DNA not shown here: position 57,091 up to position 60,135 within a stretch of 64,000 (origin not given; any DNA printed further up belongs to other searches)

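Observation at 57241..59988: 915-aa ECF sigma factor covalently fused to a polytopic membrane region and an alpha/alpha-toroid-like domain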

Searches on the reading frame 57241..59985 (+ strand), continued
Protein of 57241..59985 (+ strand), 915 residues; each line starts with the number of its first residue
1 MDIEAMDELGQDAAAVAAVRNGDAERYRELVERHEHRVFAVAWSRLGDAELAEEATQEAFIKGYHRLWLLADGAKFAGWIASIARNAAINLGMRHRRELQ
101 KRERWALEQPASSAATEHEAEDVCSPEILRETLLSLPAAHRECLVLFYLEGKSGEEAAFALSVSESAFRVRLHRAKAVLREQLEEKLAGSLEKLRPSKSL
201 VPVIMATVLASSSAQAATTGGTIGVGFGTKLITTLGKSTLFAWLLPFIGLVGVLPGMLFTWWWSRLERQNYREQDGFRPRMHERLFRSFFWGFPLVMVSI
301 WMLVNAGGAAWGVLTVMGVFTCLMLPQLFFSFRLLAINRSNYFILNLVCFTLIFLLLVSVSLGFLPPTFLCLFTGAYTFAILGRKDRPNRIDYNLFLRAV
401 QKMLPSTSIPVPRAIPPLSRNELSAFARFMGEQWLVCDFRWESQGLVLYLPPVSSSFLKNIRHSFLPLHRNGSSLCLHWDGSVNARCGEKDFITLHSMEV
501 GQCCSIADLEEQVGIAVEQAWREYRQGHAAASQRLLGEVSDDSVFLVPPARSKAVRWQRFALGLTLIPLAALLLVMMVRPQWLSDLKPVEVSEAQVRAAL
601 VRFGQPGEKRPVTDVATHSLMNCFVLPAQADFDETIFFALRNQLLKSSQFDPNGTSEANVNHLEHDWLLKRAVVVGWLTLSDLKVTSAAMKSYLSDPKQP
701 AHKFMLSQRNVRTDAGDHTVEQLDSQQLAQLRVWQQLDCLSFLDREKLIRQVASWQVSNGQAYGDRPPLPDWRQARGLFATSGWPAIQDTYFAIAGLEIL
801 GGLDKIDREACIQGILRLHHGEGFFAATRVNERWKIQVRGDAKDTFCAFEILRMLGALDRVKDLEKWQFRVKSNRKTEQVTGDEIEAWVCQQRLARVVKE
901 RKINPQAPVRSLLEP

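Call 19: find_encoding_contigs(protein=P0076, flank=6000, max_places=2)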
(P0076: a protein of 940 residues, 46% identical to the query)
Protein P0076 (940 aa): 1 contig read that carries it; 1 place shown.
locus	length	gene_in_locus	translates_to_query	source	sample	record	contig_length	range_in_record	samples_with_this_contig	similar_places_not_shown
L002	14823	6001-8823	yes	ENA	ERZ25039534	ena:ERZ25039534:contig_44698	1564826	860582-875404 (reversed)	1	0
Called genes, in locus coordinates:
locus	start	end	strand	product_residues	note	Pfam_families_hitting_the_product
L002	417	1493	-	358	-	-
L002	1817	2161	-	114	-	PF09723:Zn_ribbon_8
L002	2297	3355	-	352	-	PF04055:Radical_SAM, PF06463:Mob_synth_C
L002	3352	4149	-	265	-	PF19220:Rod_CreS (weak)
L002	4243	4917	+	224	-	PF02190:LON_substr_bdg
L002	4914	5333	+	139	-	PF08899:DUF1844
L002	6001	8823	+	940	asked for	PF04542:Sigma70_r2, PF04545:Sigma70_r4, PF08281:Sigma70_r4_2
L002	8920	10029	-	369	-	PF09312:SurA_N (weak), PF13145:Rotamase_2, PF13616:Rotamase_3, PF00639:Rotamase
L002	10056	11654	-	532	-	PF00389:2-Hacid_dh, PF02826:2-Hacid_dh_C, PF19304:PGDH_inter, PF01842:ACT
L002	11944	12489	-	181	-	-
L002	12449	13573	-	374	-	PF06114:Peptidase_M78 (weak)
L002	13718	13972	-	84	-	-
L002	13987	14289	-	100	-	PF05016:ParE_toxin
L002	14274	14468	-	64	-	-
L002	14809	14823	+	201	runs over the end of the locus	-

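Call 20: find_encoding_contigs(protein=P0070, flank=6000, max_places=2)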
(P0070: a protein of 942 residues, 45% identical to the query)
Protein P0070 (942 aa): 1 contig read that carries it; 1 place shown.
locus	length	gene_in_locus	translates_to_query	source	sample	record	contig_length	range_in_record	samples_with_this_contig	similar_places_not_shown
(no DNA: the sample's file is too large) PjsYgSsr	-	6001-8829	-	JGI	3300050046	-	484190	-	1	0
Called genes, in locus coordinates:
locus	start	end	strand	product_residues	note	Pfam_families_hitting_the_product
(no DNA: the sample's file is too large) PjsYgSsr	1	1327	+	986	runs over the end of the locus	PF25470:DUF7901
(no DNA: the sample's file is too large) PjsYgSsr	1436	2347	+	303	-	PF01545:Cation_efflux, PF16916:ZT_dimer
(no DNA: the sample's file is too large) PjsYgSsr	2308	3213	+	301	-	PF05175:MTS (weak), PF13649:Methyltransf_25 (weak), PF13847:Methyltransf_31 (weak)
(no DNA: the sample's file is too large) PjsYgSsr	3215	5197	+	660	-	PF13229:Beta_helix, PF05048:NosD (weak)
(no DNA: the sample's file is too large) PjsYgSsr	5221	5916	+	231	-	PF07963:N_methyl (weak), PF07596:SBP_bac_10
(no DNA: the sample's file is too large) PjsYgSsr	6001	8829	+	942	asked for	PF04542:Sigma70_r2, PF04545:Sigma70_r4, PF08281:Sigma70_r4_2, PF00432:Prenyltrans (weak)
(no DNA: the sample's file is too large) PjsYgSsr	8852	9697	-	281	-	PF00149:Metallophos, PF12850:Metallophos_2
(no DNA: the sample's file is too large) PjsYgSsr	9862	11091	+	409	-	PF00764:Arginosuc_synth, PF20979:Arginosuc_syn_C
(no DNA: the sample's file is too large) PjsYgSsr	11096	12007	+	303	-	PF18864:AbiTii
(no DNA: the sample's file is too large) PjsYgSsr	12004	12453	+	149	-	PF08327:AHSA1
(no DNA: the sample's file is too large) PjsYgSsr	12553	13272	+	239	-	-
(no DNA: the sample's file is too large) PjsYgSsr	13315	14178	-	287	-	PF00753:Lactamase_B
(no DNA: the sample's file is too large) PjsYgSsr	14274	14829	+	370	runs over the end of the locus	PF00180:Iso_dh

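Call 21: find_encoding_contigs(protein=P0119, flank=6000, max_places=2)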
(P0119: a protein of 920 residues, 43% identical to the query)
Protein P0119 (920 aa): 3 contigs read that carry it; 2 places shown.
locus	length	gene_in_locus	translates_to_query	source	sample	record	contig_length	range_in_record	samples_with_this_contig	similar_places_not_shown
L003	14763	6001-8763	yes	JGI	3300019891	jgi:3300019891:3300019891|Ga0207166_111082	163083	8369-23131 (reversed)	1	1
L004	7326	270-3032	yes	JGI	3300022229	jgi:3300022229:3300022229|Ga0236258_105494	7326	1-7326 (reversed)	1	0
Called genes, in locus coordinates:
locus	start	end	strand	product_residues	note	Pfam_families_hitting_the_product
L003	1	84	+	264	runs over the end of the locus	PF00722:Glyco_hydro_16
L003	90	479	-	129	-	PF02391:MoaE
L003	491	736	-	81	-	PF02597:ThiS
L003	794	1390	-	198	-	PF00156:Pribosyltran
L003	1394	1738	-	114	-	PF08761:dUTPase_2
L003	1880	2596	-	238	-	PF00849:PseudoU_synth_2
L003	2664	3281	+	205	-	PF20221:DUF6580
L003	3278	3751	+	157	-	PF00149:Metallophos (faint), PF12850:Metallophos_2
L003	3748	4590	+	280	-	PF05175:MTS, PF13847:Methyltransf_31, PF13649:Methyltransf_25 (faint)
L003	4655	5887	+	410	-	PF07995:GSDH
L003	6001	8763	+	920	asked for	PF04542:Sigma70_r2, PF04545:Sigma70_r4, PF08281:Sigma70_r4_2, PF00432:Prenyltrans (weak)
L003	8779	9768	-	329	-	PF25973:BSH_CzcB (faint), PF25876:HH_MFP_RND (weak), PF25954:Beta-barrel_RND_2, PF25990:Beta-barrel_YknX (weak)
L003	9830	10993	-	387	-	PF12704:MacB_PCD, PF02687:FtsX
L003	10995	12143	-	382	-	PF12704:MacB_PCD, PF02687:FtsX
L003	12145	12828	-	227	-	PF02463:SMC_N (faint), PF00005:ABC_tran, PF13481:AAA_25 (faint), PF13304:AAA_21 (faint)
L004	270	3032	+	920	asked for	PF04542:Sigma70_r2, PF04545:Sigma70_r4, PF08281:Sigma70_r4_2, PF00432:Prenyltrans (weak)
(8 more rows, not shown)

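Call 25: find_related_loci(query=A1, collection=genome_contigs, flank=5000)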
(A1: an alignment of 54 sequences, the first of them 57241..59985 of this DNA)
Query A1 (915 aa) in genome_contigs; peptide patterns used: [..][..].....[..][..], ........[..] (x = any residue, [..] = any of these).
600 stretches matched a pattern (row limit reached: there are more); 577 encode a relative of the query (tblastn E <= 1e-3); the best 80 are kept; 80 distinct loci.
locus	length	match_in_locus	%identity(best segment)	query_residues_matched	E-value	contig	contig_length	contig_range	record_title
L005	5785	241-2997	46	1-915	0e+0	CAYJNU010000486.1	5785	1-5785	MAG TPA_asm: uncultured Verrucomicrobiota bacterium isolate ERP124720_co1_187 genome assembly, contig: NODE_15213_length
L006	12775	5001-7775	45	1-915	0e+0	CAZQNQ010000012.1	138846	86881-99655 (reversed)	MAG TPA_asm: uncultured Bifidobacterium sp. isolate SRP344714_co2_359 genome assembly, contig: NODE_246_length_138846_co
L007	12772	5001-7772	42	1-915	0e+0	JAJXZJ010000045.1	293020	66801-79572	MAG: bacterium isolate BP7.bin47 NODE_25_length_293020_cov_2.767652, whole genome shotgun sequence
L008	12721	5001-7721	36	12-915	3e-136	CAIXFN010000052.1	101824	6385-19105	MAG: uncultured Pedosphaera sp. isolate Umea2p3_bin-0208 genome assembly, contig: bin-0208:052/118, whole genome shotgun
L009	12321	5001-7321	46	6-915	6e-132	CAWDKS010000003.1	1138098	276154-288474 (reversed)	MAG: uncultured Verrucomicrobiae bacterium isolate MFD09286.bin.1.254 genome assembly, contig: contig_33281, whole genom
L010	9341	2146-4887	35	12-889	4e-117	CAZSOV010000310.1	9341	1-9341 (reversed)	MAG TPA_asm: uncultured Verrucomicrobiota bacterium isolate SRP302895_co1_382 genome assembly, contig: NODE_14910_length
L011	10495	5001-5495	33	25-193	1e-18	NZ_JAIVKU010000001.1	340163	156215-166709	Guptibacillus hwajinpoensis strain SaN0-1 SaN0-1_ctg001, whole genome shotgun sequence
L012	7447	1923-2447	29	12-183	2e-18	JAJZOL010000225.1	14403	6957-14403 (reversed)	MAG: bacterium isolate MAS4.bin79 NODE_4887_length_14403_cov_1.792029, whole genome shotgun sequence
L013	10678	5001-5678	29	16-249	6e-18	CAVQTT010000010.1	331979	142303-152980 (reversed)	MAG: uncultured Chloroflexia bacterium isolate MFD09964.bin.2.132 genome assembly, contig: contig_25327, whole genome sh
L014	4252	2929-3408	35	22-179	3e-17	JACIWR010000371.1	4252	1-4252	MAG: Anaerolineae bacterium isolate MAG-31 Anaerolineae_A3_bin18_Scaffold_371, whole genome shotgun sequence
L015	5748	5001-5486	34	21-191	5e-17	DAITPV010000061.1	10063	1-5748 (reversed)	MAG TPA_asm: Actinomycetota bacterium isolate CTOTU39255 NODE_953_length_10063_cov_6.761291, whole genome shotgun sequen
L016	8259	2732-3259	28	16-183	5e-17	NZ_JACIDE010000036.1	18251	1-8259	Anoxybacteroides voinovskiense strain DSM 17075 Ga0373221_36, whole genome shotgun sequence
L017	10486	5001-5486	32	27-191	8e-17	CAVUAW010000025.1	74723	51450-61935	MAG: uncultured Bacillaceae bacterium isolate MFD05684.bin.3.35 genome assembly, contig: contig_59392, whole genome shot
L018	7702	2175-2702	30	16-183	7e-17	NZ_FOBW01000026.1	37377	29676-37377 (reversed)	Mesobacillus persicus strain B48,IBRC-M 10115,DSM 25386,CECT 8001, whole genome shotgun sequence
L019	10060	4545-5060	31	16-179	1e-16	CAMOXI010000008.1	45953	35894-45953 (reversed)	MAG: uncultured Clostridia bacterium isolate SRR873600_bin.36_metaWRAP_v1.3_MAG genome assembly, contig: NODE_1187_lengt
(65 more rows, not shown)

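Call 27: predict_structure(alignment_id=A1)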
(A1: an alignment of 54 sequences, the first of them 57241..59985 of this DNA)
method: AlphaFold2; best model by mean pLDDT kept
length: 915 residues; sequences in the alignment: 54
mean_pLDDT: 77.2   pTM: 0.55
mean pLDDT of the five models: 77.2, 76.6, 72.8, 72.7, 72.0
residues with pLDDT >= 90: 167; 70-90: 536; 50-70: 134; < 50: 78
segments of 3 or more residues with pLDDT < 50: 1-9, 109-125, 189-237
pLDDT, mean of each block of 10 residues (from residue 1): 38 56 62 73 73 76 67 69 77 73 61 34 46 74 71 71 74 73 59 34 39 31 31 45 64 82 87 84 85 85 80 84 89 88 86 90 79 78 64 85 73 73 91 89 91 81 72 88 88 78 76 90 88 86 81 84 82 75 79 87 67 72 89 88 86 85 89 91 89 77 77 80 91 91 89 88 78 87 89 95 93 92 77 71 94 93 91 70 90 93 87 88
secondary structure, 60 per line:
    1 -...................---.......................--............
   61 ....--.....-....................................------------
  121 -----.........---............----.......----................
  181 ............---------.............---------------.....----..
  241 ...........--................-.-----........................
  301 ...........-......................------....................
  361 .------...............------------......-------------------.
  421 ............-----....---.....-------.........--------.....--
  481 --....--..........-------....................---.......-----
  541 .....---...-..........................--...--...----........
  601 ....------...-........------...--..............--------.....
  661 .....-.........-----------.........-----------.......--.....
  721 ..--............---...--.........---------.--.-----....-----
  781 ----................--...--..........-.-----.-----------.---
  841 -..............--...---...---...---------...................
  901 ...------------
elements in order (helices of 4 or more, strands of 3 or more residues): H2-20 H24-46 H49-64 H67-71 H73-108 H126-134 H138-149 H154-160 H165-192 H202-214 H230-234 H239-251 H254-269 H277-311 H313-334 H341-361 H368-382 H395-400 H420-432 E438-441 E445-449 H457-465 E474-478 E483-486 H489-498 H506-525 H529-535 H541-544 H553-578 E586-588 H593-604 H615-622 H634-647 H656-665 H667-675 H687-695 E707-713 E716-722 H725-736 H745-753 H772-775 H786-800 H808-817 H842-855 E870-872 H882-903

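Call 31: fold_search(model_id=the predicted structure, library=pdb)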
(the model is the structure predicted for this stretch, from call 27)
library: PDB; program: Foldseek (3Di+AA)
matches with E <= 10: 287; with E <= 0.001: 20
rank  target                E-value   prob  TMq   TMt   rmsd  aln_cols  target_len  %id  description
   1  9m9e_F                2.4e-05  1.00  0.07  0.33  19.6       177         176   28  Structural Basis of Pausing During Transcription Initiation in Mycobacterium tuberculosis (released 2026-01-14)
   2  6jbq_F                5.5e-05  1.00  0.08  0.37  25.6       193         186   26  CryoEM structure of Escherichia coli sigmaE transcription initiation complex containing 5nt of RNA (released 2019-05-29)
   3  6dv9_F                8.2e-05  1.00  0.09  0.39  24.9       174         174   26  Crystal structure of Mycobacterium tuberculosis transcription initiation complex(ECF sigma factor L) containing 5nt RN (released 2019-02-20)
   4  1or7_A                1.4e-04  1.00  0.09  0.39  14.8       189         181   28  Crystal Structure of Escherichia coli sigmaE with the Cytoplasmic Domain of its Anti-sigma RseA (released 2003-04-15)
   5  9m98_F                1.9e-04  1.00  0.07  0.36  24.2       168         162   28  Structural Basis of Pausing During Transcription Initiation in Mycobacterium tuberculosis (released 2026-01-14)
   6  8z6g_B                2.3e-04  1.00  0.08  0.38  15.0       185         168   26  the AlgU-MucAcyto complex structure in Pseudomonas aeruginosa (released 2024-05-08)
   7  5wuq_A                2.5e-04  1.00  0.09  0.45  15.5       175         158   23  Crystal structure of SigW in complex with its anti-sigma RsiW, a zinc binding form (released 2017-03-29)
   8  5wur_A                2.6e-04  1.00  0.09  0.46  15.4       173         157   24  Crystal structure of SigW in complex with its anti-sigma RsiW, an oxdized form (released 2017-03-29)
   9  1or7_B                3.1e-04  1.00  0.09  0.43  13.6       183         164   26  Crystal Structure of Escherichia coli sigmaE with the Cytoplasmic Domain of its Anti-sigma RseA (released 2003-04-15)
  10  8z6g_D                3.8e-04  1.00  0.08  0.39  15.0       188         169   26  the AlgU-MucAcyto complex structure in Pseudomonas aeruginosa (released 2024-05-08)
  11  6j74_B                5.0e-04  1.00  0.15  0.36   9.2       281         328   14  Complex of GGTaseIII and full-length Ykt6 (released 2020-01-22)
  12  9m9d_F                5.2e-04  1.00  0.07  0.36  24.4       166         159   28  Structural Basis of Pausing During Transcription Initiation in Mycobacterium tuberculosis (released 2026-01-14)
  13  6in7_B                6.0e-04  1.00  0.08  0.39  15.0       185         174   27  Crystal structure of AlgU in complex with MucA(cyto) (released 2019-07-24)
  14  6koo_F                7.4e-04  1.00  0.07  0.31  24.0       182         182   21  Mycobacterium tuberculosis initial transcription complex comprising sigma H and 5'-OH RNA of 7 nt (released 2020-03-11)
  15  5wuq_B                7.8e-04  1.00  0.09  0.45  15.4       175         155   24  Crystal structure of SigW in complex with its anti-sigma RsiW, a zinc binding form (released 2017-03-29)
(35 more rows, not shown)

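Call 54: find_encoding_contigs(protein=P0001, flank=3000, max_places=2)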
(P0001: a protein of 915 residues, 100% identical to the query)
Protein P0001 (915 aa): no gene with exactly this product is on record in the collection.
